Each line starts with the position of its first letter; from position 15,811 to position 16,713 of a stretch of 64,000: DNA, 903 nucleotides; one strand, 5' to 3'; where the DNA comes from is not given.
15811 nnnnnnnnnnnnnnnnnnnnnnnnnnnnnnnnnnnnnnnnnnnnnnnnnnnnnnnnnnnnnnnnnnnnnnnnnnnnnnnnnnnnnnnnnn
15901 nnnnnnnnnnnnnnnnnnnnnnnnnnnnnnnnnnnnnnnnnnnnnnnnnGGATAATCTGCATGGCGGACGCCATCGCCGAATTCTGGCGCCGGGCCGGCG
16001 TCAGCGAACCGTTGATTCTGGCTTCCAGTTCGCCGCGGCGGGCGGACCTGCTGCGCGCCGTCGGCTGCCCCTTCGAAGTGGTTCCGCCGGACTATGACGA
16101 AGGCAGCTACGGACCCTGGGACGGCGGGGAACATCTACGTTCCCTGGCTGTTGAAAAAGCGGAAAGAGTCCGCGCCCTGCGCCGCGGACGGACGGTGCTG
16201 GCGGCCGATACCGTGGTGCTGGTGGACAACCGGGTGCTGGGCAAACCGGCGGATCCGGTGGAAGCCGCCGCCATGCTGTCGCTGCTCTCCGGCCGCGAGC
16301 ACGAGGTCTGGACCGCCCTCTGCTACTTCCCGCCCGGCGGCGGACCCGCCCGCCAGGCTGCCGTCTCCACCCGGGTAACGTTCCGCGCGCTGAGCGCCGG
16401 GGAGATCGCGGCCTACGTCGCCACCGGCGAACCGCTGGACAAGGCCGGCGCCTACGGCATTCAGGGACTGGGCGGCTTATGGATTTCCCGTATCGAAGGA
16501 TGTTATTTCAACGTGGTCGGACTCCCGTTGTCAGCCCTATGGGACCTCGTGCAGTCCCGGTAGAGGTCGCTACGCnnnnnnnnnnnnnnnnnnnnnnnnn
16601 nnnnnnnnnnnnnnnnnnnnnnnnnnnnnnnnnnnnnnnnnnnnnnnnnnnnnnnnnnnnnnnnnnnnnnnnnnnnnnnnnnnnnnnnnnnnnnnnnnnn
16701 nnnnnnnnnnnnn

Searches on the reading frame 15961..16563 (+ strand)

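Call 61: search_protein_families(library=pfam, proteins=[window:15961-16563:+], max_evalue=0.00001)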
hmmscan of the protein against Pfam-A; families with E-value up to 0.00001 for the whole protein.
window:15961-16563:+ (200 aa): 1 family
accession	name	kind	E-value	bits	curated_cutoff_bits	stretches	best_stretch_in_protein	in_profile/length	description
PF02545.19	Maf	-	2.9e-57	193.8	27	1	17-198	1-185/187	Maf-like protein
